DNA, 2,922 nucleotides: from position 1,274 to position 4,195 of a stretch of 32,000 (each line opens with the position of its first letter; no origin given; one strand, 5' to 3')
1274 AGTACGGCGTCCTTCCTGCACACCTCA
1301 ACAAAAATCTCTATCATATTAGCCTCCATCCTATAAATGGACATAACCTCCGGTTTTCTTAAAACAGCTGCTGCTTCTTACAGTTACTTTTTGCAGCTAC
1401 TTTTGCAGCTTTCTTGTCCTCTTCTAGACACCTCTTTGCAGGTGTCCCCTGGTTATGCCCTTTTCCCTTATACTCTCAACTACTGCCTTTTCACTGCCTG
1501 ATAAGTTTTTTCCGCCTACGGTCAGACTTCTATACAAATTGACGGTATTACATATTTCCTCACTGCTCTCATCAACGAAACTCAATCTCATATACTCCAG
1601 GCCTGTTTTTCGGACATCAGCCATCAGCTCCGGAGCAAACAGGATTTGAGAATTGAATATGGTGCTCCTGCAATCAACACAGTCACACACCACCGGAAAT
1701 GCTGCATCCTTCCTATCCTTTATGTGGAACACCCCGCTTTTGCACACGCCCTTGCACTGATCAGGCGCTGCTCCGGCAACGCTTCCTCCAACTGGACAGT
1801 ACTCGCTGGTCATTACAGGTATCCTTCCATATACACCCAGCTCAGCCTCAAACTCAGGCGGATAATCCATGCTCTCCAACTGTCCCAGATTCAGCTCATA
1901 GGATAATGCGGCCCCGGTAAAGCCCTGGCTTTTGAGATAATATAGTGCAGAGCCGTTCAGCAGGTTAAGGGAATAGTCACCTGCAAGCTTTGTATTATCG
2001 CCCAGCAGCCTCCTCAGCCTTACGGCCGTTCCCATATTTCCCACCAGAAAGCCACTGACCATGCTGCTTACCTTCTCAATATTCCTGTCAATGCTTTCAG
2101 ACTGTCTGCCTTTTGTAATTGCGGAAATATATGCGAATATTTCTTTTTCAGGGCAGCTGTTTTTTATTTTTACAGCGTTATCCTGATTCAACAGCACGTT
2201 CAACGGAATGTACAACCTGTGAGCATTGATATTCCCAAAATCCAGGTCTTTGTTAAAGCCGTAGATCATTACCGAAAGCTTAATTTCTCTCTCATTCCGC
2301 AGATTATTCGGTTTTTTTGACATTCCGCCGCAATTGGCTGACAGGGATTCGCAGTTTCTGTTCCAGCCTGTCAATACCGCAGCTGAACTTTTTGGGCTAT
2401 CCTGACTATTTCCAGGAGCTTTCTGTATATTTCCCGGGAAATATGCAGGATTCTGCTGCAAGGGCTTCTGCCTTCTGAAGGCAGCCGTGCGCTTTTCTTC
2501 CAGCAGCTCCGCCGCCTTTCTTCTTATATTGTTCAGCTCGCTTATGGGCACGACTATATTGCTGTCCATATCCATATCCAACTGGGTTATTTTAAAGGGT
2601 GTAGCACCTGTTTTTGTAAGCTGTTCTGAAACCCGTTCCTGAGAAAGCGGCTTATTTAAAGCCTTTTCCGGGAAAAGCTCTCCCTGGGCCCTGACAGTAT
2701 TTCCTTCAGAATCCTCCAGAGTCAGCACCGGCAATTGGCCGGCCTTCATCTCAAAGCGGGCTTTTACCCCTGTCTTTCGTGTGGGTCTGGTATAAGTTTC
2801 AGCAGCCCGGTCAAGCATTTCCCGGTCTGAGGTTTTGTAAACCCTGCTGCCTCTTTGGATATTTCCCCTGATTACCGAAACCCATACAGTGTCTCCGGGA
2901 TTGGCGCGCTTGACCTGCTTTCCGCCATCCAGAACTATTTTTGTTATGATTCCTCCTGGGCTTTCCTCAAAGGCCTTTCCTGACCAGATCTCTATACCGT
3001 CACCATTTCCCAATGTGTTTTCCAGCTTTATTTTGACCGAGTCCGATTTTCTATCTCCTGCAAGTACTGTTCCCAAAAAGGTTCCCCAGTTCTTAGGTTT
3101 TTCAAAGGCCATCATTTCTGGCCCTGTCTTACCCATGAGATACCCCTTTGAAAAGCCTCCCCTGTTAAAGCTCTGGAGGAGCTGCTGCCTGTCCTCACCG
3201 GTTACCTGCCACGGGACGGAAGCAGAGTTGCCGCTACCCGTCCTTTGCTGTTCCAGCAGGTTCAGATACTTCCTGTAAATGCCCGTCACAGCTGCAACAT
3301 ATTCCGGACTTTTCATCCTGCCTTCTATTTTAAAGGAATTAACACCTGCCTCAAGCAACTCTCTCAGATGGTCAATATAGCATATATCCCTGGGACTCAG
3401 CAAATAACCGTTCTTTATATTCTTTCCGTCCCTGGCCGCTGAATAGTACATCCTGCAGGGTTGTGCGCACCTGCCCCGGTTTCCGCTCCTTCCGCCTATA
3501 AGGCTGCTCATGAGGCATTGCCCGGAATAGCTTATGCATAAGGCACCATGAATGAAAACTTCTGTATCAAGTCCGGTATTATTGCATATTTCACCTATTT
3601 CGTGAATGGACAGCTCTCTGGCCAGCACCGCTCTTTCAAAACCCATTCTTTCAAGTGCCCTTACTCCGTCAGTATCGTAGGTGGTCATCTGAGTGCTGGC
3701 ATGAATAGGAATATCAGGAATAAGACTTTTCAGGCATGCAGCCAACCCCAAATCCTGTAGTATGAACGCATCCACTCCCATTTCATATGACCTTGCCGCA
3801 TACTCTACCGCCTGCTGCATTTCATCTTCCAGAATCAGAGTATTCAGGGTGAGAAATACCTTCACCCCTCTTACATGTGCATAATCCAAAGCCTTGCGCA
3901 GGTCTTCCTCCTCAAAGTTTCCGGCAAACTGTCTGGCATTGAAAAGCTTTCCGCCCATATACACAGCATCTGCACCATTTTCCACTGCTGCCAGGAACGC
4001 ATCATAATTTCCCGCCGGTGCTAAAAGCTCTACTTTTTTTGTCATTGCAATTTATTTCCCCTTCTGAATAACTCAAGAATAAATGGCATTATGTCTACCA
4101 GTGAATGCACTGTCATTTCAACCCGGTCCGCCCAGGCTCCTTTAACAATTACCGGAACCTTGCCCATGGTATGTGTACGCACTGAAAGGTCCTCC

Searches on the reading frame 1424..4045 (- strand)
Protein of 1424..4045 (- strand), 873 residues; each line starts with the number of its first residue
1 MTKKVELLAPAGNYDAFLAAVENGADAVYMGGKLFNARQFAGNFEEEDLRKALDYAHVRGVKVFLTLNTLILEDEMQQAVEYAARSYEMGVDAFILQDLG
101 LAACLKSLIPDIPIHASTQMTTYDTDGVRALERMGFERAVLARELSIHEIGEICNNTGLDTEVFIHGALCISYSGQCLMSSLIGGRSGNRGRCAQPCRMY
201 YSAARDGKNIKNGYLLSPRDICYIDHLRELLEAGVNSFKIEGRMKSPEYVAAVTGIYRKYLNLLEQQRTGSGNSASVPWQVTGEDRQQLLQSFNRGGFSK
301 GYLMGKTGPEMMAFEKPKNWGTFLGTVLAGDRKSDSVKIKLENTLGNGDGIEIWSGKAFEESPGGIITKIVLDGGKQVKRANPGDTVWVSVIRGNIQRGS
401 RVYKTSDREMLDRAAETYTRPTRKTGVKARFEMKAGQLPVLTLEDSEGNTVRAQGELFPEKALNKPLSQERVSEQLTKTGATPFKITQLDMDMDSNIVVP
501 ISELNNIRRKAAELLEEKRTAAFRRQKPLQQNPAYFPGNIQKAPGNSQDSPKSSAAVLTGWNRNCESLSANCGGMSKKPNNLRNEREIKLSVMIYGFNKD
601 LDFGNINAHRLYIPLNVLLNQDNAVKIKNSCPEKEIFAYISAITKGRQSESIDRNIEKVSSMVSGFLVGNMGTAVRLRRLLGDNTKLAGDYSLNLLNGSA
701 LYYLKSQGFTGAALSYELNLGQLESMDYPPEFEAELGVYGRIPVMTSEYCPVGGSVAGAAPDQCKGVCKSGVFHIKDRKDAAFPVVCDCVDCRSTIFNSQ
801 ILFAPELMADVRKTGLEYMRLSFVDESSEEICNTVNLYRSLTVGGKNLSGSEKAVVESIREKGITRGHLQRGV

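Call 50: find_encoding_contigs(protein=window:1424-4045:-, flank=10000, max_places=2)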
Protein window:1424-4045:- (873 aa): 10 contigs read that carry it; 1 place shown.
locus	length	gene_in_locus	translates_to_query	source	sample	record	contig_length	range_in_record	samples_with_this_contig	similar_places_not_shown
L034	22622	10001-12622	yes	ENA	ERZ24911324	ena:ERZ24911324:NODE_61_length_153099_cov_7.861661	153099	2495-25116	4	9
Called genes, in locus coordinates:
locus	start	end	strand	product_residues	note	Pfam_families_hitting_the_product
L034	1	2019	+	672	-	PF01627:Hpt, PF07194:P2, PF02895:H-kinase_dim, PF02518:HATPase_c, PF01584:CheW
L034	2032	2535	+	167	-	PF01584:CheW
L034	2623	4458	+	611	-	PF02203:TarH, PF12729:4HB_MCP_1, PF00672:HAMP, PF00015:MCPsignal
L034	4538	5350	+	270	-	PF03705:CheR_N, PF01739:CheR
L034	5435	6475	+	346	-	PF01966:HD, PF13487:HD_5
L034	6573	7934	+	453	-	-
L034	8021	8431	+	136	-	PF01814:Hemerythrin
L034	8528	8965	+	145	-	PF05164:ZapA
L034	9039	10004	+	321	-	PF01676:Metalloenzyme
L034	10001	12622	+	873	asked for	PF01136:Peptidase_U32, PF12392:DUF3656, PF01136:Peptidase_U32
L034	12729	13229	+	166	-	PF00692:dUTPase, PF22769:DCD (faint)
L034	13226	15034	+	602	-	PF13167:GTP-bdg_N, PF16360:GTP-bdg_M, PF00350:Dynamin_N (faint), PF01926:MMR_HSR1, PF02421:FeoB_N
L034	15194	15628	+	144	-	PF00293:NUDIX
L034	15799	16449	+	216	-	PF01205:Impact_N, PF09186:DUF1949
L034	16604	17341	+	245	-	PF20772:TACO1_YebC_N, PF01709:Transcrip_reg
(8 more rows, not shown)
